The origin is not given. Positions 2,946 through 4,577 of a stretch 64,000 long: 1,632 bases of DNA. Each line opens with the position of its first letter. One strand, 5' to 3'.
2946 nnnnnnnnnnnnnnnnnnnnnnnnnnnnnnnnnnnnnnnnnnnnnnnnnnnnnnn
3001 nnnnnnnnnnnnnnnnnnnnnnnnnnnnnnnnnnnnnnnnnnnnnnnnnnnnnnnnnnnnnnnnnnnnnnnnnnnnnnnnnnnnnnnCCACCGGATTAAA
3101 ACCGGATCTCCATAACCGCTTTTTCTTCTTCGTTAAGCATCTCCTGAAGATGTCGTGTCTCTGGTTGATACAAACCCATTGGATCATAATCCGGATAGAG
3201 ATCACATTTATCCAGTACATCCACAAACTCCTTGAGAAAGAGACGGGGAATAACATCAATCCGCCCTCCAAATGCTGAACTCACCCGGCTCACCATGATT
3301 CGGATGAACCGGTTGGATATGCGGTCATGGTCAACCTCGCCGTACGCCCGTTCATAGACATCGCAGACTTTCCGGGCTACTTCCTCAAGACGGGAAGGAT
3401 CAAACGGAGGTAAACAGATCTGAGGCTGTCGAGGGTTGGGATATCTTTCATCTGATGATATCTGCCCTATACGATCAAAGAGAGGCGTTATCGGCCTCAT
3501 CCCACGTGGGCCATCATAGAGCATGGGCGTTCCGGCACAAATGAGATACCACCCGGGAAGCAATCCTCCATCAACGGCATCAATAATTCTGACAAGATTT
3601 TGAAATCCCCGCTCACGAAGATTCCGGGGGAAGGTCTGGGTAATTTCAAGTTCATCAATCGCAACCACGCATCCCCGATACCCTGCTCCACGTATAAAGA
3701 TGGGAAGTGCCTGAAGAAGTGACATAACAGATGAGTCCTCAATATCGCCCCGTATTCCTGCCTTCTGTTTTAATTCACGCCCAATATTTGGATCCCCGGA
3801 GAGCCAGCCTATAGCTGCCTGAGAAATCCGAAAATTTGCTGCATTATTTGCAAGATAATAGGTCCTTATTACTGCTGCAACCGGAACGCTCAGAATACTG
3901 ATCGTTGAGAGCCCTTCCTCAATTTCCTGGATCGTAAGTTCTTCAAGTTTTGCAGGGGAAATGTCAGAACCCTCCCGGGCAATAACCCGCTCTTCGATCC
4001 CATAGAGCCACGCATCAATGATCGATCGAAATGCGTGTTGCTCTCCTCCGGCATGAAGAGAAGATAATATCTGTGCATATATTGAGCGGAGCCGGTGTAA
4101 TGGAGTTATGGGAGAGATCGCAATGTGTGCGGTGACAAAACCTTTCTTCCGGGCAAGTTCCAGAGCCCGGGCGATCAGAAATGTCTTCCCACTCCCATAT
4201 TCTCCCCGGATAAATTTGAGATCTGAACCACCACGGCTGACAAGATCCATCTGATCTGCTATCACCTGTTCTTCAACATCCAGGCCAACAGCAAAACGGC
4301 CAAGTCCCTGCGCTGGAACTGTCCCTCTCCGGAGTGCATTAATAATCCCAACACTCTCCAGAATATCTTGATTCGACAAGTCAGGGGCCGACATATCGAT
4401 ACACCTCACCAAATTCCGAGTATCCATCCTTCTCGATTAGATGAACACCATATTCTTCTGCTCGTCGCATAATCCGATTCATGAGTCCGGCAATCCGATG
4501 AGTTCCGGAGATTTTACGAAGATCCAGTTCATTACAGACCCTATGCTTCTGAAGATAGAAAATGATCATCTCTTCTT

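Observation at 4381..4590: C-terminal winged helix may be a shared docking module for DUF2791 ATPases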

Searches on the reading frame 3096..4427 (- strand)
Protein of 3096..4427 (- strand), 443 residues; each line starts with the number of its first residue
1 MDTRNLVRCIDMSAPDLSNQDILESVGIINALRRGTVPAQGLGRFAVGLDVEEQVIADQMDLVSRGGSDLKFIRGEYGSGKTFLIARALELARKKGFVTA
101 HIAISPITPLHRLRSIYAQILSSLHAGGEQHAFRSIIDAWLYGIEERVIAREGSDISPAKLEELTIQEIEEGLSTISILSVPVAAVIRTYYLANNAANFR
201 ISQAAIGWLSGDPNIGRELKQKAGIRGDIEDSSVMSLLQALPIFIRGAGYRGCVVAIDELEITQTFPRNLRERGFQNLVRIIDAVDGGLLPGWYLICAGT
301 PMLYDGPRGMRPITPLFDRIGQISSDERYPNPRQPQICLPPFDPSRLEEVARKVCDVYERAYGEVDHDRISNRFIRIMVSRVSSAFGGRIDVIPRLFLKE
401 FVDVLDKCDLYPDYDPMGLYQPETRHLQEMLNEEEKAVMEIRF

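Call 5: search_protein_families(library=pfam, proteins=[window:3096-4427:-], max_evalue=0.1)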
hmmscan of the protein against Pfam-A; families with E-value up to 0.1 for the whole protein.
window:3096-4427:- (443 aa): 4 families
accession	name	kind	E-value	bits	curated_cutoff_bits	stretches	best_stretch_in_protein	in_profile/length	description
PF10923.14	BrxC_BrxD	-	4.9e-112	375.3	22.2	1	27-422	8-412/414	BREX system ATP-binding protein BrxC/D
PF13191.12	AAA_16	-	4.2e-06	27.8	32.6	1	54-264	10-145/167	AAA ATPase domain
PF13401.12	AAA_22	-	0.0054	17.5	27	1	72-133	9-72/130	AAA domain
PF13076.11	Fur_reg_FbpA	-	0.064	13.4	22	0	417-429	12-24/36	Fur-regulated basic protein A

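Call 6: search_protein_families(library=padloc, proteins=[window:3096-4427:-], max_evalue=0.1)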
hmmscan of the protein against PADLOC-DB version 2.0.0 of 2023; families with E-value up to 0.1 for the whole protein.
window:3096-4427:- (443 aa): 3 families
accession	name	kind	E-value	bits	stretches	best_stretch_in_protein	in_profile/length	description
PDLC02494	BrxD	-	1e-113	378.8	1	27-439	11-427/440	BrxD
PDLC03959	SngB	-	1.1e-39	134.8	1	27-422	13-417/439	-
PDLC01087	C3a187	-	0.067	10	0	57-116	199-257/559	NERD+UvrD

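Call 11: find_homologous_proteins(query=window:3096-4394:-, max_evalue=0.00001)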
Query window:3096-4394:- (432 aa): 894 proteins with E <= 0.00001 among 8000 candidates; the best 120 are listed.
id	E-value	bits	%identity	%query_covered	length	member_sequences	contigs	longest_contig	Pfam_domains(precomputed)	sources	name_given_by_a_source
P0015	5.6e-282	953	98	100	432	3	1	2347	PF10923.15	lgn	-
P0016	4.7e-242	822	83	100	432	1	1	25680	PF10923.15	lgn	-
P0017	6.7e-231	785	79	100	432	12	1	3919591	PF10923.15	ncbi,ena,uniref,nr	ncbi:BREX system ATP-binding protein BrxD [uncultured Methanospirillum sp.]|uniref:BREX system ATP-b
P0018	2.6e-229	780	78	100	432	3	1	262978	PF10923.15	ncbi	-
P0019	5.2e-228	775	78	100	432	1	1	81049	PF10923.15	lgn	-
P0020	6.4e-226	768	78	100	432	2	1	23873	PF10923.15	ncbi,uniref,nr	ncbi:MAG: BREX system ATP-binding protein BrxD [Methanospirillum sp.]|uniref:BREX system ATP-binding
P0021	4.2e-223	759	77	100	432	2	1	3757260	PF10923.15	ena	-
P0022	1.6e-220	751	76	100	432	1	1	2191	PF10923.15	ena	-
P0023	5.8e-220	749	75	100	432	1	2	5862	PF10923.15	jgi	jgi:adenosylhomocysteinase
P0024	3.8e-217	740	74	100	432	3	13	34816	PF10923.15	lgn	-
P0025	1.3e-216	738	75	100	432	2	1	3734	PF10923.15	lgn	-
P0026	3.8e-213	726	74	100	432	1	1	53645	PF10923.15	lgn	-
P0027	2.1e-212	724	73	100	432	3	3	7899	PF10923.15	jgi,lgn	jgi:adenosylhomocysteinase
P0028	4.7e-189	647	65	100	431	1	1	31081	PF10923.15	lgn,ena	-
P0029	1.8e-174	599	65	97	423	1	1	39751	PF10923.15,PF13191.13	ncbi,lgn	-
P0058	8.3e-158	544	57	99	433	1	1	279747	PF10923.15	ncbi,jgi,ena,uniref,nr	ncbi:MAG: BREX system ATP-binding protein BrxD [Methanoregula sp.]|uniref:BREX system ATP-binding pr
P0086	6.5e-157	541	56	100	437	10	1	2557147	PF10923.15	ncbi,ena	-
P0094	1.2e-156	540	58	97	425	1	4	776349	PF10923.15,PF13191.13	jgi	jgi:adenosylhomocysteinase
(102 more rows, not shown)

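Call 12: find_encoding_contigs(protein=P0086, flank=6000, max_places=2)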
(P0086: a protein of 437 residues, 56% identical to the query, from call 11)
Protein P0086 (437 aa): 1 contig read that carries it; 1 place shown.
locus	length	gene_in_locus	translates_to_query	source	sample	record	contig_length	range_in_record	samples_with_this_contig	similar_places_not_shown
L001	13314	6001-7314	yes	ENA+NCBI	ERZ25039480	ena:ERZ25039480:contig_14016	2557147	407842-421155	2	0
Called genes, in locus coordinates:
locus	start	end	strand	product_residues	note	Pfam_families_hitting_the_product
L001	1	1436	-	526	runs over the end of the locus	PF01656:CbiA (weak), PF06418:CTP_synth_N, PF07722:Peptidase_C26 (faint), PF00117:GATase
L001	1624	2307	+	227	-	PF13432:TPR_16 (weak), PF00515:TPR_1, PF07719:TPR_2 (weak), PF13181:TPR_8 (weak), PF13414:TPR_11, PF13432:TPR_16, PF00515:TPR_1, PF07719:TPR_2, +11 more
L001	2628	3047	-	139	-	PF03061:4HBT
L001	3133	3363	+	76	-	-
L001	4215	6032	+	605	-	PF12895:ANAPC3 (faint), PF13428:TPR_14 (faint), PF13432:TPR_16 (faint), PF14559:TPR_19 (faint)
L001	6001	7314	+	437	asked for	PF10923:BrxC_BrxD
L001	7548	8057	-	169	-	-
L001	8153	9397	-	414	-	PF00815:Histidinol_dh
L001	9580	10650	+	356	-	-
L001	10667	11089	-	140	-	PF00005:ABC_tran, PF13304:AAA_21 (weak), PF02463:SMC_N (weak)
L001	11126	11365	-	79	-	PF13555:AAA_29 (weak), PF00005:ABC_tran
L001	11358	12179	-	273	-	PF00528:BPD_transp_1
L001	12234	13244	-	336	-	PF13531:SBP_bac_11, PF12727:PBP_like (weak)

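Call 13: find_encoding_contigs(protein=P0058, flank=6000, max_places=2)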
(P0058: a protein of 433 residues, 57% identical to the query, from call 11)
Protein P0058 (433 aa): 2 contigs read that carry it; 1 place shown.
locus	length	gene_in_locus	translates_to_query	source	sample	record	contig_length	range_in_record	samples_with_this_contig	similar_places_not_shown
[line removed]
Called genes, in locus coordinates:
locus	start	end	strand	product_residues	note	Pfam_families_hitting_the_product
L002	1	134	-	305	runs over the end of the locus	PF02540:NAD_synthase, PF03054:tRNA_Me_trans (faint), PF00958:GMP_synt_C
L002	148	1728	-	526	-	PF01656:CbiA (weak), PF06418:CTP_synth_N, PF07722:Peptidase_C26 (faint), PF00117:GATase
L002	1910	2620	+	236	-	PF13432:TPR_16, PF00515:TPR_1, PF13424:TPR_12, PF14559:TPR_19, PF00515:TPR_1, PF07719:TPR_2, PF13181:TPR_8, PF13414:TPR_11, +13 more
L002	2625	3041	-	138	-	PF13622:4HBT_3 (weak), PF03061:4HBT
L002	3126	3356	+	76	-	-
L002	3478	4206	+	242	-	PF13641:Glyco_tranf_2_3 (weak), PF00535:Glycos_transf_2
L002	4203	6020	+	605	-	PF13428:TPR_14 (faint), PF14559:TPR_19 (faint)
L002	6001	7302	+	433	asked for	PF10923:BrxC_BrxD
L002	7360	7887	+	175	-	-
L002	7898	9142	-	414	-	PF00815:Histidinol_dh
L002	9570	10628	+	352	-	-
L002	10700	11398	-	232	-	PF02463:SMC_N, PF00005:ABC_tran, PF13304:AAA_21 (faint)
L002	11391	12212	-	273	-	PF00528:BPD_transp_1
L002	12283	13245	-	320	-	PF01547:SBP_bac_1, PF13531:SBP_bac_11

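Call 14: find_encoding_contigs(protein=P0094, flank=6000, max_places=2)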
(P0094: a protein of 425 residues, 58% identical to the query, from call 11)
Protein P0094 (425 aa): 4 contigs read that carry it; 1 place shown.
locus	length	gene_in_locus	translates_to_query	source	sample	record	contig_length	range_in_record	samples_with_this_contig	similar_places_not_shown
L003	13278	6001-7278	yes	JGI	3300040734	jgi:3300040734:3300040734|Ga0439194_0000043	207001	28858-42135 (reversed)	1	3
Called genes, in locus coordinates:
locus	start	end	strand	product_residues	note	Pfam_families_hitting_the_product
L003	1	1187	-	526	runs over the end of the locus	PF01656:CbiA (weak), PF06418:CTP_synth_N, PF07722:Peptidase_C26 (faint), PF00117:GATase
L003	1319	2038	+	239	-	PF13424:TPR_12 (weak), PF13432:TPR_16, PF00515:TPR_1, PF07719:TPR_2 (weak), PF13181:TPR_8 (weak), PF13424:TPR_12, PF13414:TPR_11 (weak), PF00515:TPR_1, +6 more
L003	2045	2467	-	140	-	PF03061:4HBT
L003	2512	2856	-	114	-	-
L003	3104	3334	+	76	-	-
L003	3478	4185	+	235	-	PF13641:Glyco_tranf_2_3 (weak), PF00535:Glycos_transf_2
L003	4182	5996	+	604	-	PF14559:TPR_19 (faint)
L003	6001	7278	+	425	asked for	PF10923:BrxC_BrxD, PF13191:AAA_16 (weak)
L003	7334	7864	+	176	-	-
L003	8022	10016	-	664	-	PF00999:Na_H_Exchanger, PF02254:TrkA_N, PF02080:TrkA_C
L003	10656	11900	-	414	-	PF00815:Histidinol_dh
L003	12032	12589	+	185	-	PF03350:UPF0114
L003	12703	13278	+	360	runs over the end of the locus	-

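Call 22: search_dna_similar(query=window:3096-4394:-, collection=plasmids, mode=protein, max_evalue=0.00001, max_rows=40, rows=spread)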
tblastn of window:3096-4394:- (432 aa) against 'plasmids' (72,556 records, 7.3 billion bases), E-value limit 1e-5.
Records with a match: 694; places in all: 696; records where one place covers at least 80% of the query: 662.
Best place of each record, by identity: <60% 694.
By first word of the organism name: Klebsiella 448; Salmonella 144; Escherichia 14; Sulfitobacter 7; Phaeobacter 5; Azospirillum 4; Bradyrhizobium 4; Raoultella 4; Paracoccus 3; Mesorhizobium 3; and 47 more.
By predicted mobility (MOB-suite, as given by PLSDB): conjugative 541; non-mobilizable 109; mobilizable 44.
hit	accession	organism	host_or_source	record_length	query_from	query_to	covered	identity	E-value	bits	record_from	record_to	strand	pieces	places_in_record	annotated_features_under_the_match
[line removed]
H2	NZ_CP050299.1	Mesorhizobium huakuii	Oxytropis kamtschatica,cell ...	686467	17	404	90%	26.8%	3e-28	125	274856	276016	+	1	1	ATP-binding protein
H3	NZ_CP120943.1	Aeromonas caviae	Homo sapiens,urine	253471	16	394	88%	26.0%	1e-22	108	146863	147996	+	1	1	ATP-binding protein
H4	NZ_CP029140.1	Klebsiella michiganensis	-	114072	11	394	89%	23.9%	1e-22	108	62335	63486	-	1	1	ATP-binding protein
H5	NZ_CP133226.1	Klebsiella quasipneumoniae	Homo sapiens,BALF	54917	11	394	89%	23.7%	5e-22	106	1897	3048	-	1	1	ATP-binding protein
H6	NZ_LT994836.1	Klebsiella pneumoniae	Homo sapiens,urine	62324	11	394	89%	23.7%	6e-22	106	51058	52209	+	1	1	ATP-binding protein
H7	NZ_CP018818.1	Klebsiella pneumoniae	-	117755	11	394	89%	23.7%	6e-22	106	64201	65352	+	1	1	ATP-binding protein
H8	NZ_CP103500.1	Klebsiella pneumoniae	Homo sapiens,blood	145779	11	394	89%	23.7%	6e-22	106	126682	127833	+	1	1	ATP-binding protein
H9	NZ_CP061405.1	Klebsiella pneumoniae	Homo sapiens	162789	11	394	89%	23.7%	6e-22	106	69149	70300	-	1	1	ATP-binding protein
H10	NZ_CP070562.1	Klebsiella pneumoniae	Homo sapiens,urine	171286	11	394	89%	23.7%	6e-22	106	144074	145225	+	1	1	ATP-binding protein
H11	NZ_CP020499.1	Klebsiella pneumoniae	Homo sapiens,human,urine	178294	11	394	89%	23.7%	6e-22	106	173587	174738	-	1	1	ATP-binding protein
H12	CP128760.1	Klebsiella pneumoniae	Homo sapiens,blood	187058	11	394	89%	23.7%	6e-22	106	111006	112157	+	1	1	ATP-binding protein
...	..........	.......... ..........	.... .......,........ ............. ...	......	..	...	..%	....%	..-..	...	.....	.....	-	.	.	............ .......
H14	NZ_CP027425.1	Klebsiella oxytoca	Homo sapiens,urine catheter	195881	11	394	89%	23.7%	6e-22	106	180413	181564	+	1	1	ATP-binding protein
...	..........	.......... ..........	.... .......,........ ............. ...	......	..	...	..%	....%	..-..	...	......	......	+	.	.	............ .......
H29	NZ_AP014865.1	Bacillus thuringiensis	-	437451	13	370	83%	25.2%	1e-23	111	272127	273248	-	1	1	ATP-binding protein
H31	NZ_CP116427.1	Sulfitobacter faviae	Hexacorallia,culture,Cold water coral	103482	13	311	69%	29.3%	6e-23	109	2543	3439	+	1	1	ATP-binding protein | TerB N-terminal domain-containing protein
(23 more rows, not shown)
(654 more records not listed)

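Call 23: get_annotated_region(hit=H1, flank=12000)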
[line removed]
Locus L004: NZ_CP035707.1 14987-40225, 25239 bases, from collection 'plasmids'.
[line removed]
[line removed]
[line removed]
host: -; source: cell culture; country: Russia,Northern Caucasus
typing (MOB-suite, as given by PLSDB): non-mobilizable
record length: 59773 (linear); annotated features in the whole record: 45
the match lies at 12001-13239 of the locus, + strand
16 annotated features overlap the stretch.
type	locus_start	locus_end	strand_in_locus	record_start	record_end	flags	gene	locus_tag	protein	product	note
CDS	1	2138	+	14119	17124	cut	pglX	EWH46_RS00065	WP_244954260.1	BREX-2 system adenine-specific DNA-methyltransferase PglX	-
CDS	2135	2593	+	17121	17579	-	-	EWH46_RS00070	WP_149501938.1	hypothetical protein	-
CDS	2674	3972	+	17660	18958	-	-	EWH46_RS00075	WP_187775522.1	ParA family protein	-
CDS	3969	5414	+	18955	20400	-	-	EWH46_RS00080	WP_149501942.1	hypothetical protein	-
CDS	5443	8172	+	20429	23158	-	-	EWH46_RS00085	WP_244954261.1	DUF6079 family protein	-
CDS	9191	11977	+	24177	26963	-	pglZ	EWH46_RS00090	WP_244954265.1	BREX-2 system phosphatase PglZ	-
CDS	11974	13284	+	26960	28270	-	brxD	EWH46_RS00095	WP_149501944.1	BREX system ATP-binding protein BrxD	-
CDS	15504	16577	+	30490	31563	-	-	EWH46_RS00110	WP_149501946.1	WYL domain-containing protein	-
CDS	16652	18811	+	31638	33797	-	-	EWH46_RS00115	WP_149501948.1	ATP-binding protein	-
CDS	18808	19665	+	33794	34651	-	-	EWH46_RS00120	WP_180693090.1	Sir2 family NAD-dependent protein deacetylase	-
CDS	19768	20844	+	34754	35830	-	-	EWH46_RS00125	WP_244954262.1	DUF4804 domain-containing protein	-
CDS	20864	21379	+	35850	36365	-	-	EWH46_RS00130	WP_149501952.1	dual specificity protein phosphatase family protein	-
CDS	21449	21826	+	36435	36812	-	-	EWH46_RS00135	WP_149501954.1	hypothetical protein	-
CDS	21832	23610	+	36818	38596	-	-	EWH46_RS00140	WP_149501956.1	hypothetical protein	-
CDS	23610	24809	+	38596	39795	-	-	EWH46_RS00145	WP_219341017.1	MoxR family ATPase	-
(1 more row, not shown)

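Call 24: get_annotated_region(hit=H2, flank=7000)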
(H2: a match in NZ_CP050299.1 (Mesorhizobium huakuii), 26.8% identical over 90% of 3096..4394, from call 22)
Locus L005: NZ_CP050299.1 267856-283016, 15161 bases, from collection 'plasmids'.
description: Mesorhizobium huakuii strain 583 plasmid p_1, complete sequence
organism: Mesorhizobium huakuii (NCBI taxid 28104)
taxonomy: Bacteria; Pseudomonadota; Alphaproteobacteria; Hyphomicrobiales; Phyllobacteriaceae; Mesorhizobium; Mesorhizobium huakuii
host: -; source: Oxytropis kamtschatica,cell culture,root nodule; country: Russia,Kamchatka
typing (MOB-suite, as given by PLSDB): non-mobilizable; mating-pair formation MPF_T
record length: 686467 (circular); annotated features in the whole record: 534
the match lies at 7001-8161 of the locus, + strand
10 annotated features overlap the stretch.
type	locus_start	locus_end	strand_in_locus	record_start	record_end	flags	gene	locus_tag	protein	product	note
CDS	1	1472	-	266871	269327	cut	-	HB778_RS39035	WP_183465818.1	ATP-binding protein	GO:0006302 - double-strand break repair [Evidence IEA]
CDS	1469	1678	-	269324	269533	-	-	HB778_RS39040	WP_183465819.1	hypothetical protein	-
CDS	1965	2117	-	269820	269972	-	-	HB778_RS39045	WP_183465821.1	hypothetical protein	-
CDS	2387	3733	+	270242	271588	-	-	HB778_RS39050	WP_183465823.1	TerB N-terminal domain-containing protein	-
CDS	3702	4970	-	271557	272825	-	-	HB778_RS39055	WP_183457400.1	IS256 family transposase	-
CDS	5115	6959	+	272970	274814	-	-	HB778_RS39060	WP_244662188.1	TerB N-terminal domain-containing protein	-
CDS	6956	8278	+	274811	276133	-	-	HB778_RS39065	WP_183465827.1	ATP-binding protein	-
CDS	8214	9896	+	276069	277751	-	-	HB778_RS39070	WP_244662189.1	DEAD/DEAH box helicase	-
CDS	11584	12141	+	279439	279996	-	-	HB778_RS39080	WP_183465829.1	hypothetical protein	-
CDS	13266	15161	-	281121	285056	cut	-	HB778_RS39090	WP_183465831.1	AAA family ATPase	GO:0006302 - double-strand break repair [Evidence IEA]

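Call 25: get_annotated_region(hit=H7, flank=7000)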
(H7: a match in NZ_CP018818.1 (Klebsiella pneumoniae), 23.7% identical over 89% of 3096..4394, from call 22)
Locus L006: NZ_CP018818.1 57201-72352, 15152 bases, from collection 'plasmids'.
description: Klebsiella pneumoniae strain AR_0049 plasmid unitig_2, complete sequence
organism: Klebsiella pneumoniae (NCBI taxid 573)
taxonomy: Bacteria; Pseudomonadota; Gammaproteobacteria; Enterobacterales; Enterobacteriaceae; Klebsiella; Klebsiella pneumoniae
host: -; source: -; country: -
typing (MOB-suite, as given by PLSDB): non-mobilizable; replicon IncFIB,IncFII,rep_cluster_2183
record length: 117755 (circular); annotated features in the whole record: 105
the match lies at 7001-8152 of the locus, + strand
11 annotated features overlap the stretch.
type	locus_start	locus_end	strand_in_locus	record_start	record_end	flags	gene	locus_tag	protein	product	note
CDS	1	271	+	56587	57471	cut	-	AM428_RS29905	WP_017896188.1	hypothetical protein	-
CDS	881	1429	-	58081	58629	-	-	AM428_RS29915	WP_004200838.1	thioredoxin fold domain-containing protein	-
CDS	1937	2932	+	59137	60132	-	-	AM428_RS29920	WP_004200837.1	IS110 family transposase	-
CDS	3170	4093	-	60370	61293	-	-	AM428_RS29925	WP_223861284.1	phage exclusion protein Lit family protein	-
CDS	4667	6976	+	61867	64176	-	-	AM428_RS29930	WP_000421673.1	TerB N-terminal domain-containing protein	-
CDS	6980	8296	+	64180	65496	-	-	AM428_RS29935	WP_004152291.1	ATP-binding protein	-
CDS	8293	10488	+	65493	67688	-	-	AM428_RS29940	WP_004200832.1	DEAD/DEAH box helicase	-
CDS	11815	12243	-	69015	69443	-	-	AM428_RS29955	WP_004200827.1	hypothetical protein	-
CDS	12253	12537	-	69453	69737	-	-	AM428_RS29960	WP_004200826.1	hypothetical protein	-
CDS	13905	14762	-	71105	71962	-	repA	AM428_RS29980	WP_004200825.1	incFII family plasmid replication initiator RepA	GO:0006276 - plasmid maintenance [Evidence IEA]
CDS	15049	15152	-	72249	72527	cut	-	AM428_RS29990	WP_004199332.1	replication regulatory protein RepA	-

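Call 29: search_protein_families(library=pfam, proteins=[L004:9191-11977:+, L005:5115-6959:+, L006:4667-6976:+], max_evalue=10)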
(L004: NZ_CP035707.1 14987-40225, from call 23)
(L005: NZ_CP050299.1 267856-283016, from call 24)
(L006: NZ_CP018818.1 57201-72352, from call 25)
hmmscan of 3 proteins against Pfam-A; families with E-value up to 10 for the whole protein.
L004:9191-11977:+ (928 aa): 3 families
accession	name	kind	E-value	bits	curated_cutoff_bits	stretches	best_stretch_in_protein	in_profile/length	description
PF08665.17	PglZ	-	1.1e-06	29.2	25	1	481-652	3-175/179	PglZ domain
PF01663.27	Phosphodiest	-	0.06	13.4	23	0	481-539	1-55/342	Type I phosphodiesterase / nucleotide pyrophosphatase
PF18606.7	HTH_53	-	0.3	11.2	30.6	1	854-881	13-40/62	Zap helix turn helix N-terminal domain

L005:5115-6959:+ (614 aa): 6 families
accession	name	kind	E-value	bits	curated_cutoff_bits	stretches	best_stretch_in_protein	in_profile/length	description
PF15615.11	TerB_C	-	2.3e-21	77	26.3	1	478-597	18-146/148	TerB-C domain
PF13208.11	TerB_N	-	2.2e-17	63.9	25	1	1-113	88-207/207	TerB N-terminal domain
PF05099.18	TerB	-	1.5e-10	41.8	24.4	1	324-429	5-111/118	Tellurite resistance protein TerB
PF04391.17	DUF533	-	0.059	13.4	29.6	1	320-368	72-117/178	Protein of unknown function (DUF533)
PF00807.22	Apidaecin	-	0.087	13.4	23.1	1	303-320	1-18/30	Apidaecin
PF22294.1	DUF6966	-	0.17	12.3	27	1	27-41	26-40/53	Domain of unknown function (DUF6966)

L006:4667-6976:+ (769 aa): 4 families
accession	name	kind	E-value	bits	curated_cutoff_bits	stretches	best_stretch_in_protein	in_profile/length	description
PF13208.11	TerB_N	-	1.6e-46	159.1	25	1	98-309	2-207/207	TerB N-terminal domain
PF15615.11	TerB_C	-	5.4e-26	92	26.3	1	645-768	11-148/148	TerB-C domain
PF05099.18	TerB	-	2e-07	31.8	24.4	1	518-624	6-113/118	Tellurite resistance protein TerB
PF15170.11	CaM-KIIN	-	0.098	13.3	27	1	29-66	37-72/79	Calcium/calmodulin-dependent protein kinase II inhibitor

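Call 31: find_related_loci(query=A1, collection=genome_contigs, flank=5000)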
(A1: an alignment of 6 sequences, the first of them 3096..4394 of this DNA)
Query A1 (432 aa) in genome_contigs; peptide patterns used: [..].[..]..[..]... (x = any residue, [..] = any of these).
600 stretches matched a pattern (row limit reached: there are more); 569 encode a relative of the query (tblastn E <= 1e-3); the best 80 are kept; 80 distinct loci.
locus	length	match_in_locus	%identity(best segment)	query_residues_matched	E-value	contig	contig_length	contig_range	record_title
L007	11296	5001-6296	79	1-432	0e+0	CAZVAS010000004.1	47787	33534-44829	MAG TPA_asm: uncultured Methanospirillum sp. isolate SRP216815_co1_173 genome assembly, contig: NODE_788_length_47787_co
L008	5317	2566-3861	78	1-432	0e+0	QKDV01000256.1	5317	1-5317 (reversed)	MAG: Methanospirillum hungatei isolate SZUA-459 scaffold_202706, whole genome shotgun sequence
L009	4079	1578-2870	57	1-432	1e-169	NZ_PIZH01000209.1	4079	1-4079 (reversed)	MAG: Methanoregula sp. isolate PD_MW2_B NODE_1788_length_4079_cov_8.26938_ID_1225289, whole genome shotgun sequence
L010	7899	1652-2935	57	4-432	2e-163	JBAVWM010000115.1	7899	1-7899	MAG: Methanoregula sp. isolate MFD03653_ilm_asm_bin1 k127_64105, whole genome shotgun sequence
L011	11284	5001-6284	56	4-432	4e-161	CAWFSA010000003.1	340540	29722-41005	MAG: uncultured Methanoregulaceae archaeon isolate MFD00905.bin.2.207 genome assembly, contig: contig_25780, whole genom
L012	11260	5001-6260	57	12-432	2e-161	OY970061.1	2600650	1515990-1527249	MAG: uncultured Methanoregulaceae archaeon isolate MFD01231.bin.c.5 genome assembly, chromosome: 1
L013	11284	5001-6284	56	4-432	4e-161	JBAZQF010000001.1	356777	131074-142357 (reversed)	MAG: Methanoregula sp. isolate SO_2017_SWC_47 scaffold_26_c1_LP-4_2017, whole genome shotgun sequence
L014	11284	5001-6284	55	4-432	6e-159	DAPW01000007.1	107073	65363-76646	MAG TPA_asm: Methanoregula sp. UBA154 UBA154_contig_251, whole genome shotgun sequence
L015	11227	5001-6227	55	12-421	3e-155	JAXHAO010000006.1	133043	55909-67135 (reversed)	MAG: Methanoregulaceae archaeon isolate AnMBR.bin74 bin74_6, whole genome shotgun sequence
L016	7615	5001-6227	55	12-421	8e-155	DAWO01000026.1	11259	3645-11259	MAG TPA_asm: Methanolinea sp. UBA477 UBA477_contig_78823, whole genome shotgun sequence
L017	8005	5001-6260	54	1-421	4e-154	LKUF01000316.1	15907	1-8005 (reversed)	MAG: Methanolinea sp. SDB scaffold-3943, whole genome shotgun sequence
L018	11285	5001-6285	56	4-432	3e-149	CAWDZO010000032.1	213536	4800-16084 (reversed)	MAG: uncultured Methanoregulaceae archaeon isolate MFD01299.bin.2.19 genome assembly, contig: contig_86039, whole genome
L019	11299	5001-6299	61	1-432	1e-176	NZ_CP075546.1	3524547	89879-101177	Methanospirillum purgamenti strain J.3.6.1-F.2.7.3 chromosome, complete genome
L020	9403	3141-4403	51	8-430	1e-141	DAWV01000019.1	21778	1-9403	MAG TPA_asm: Methanocorpusculaceae archaeon UBA425 UBA425_contig_158, whole genome shotgun sequence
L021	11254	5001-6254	50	13-432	1e-136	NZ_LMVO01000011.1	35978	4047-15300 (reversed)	Methanocorpusculum parvum strain XII contig_19, whole genome shotgun sequence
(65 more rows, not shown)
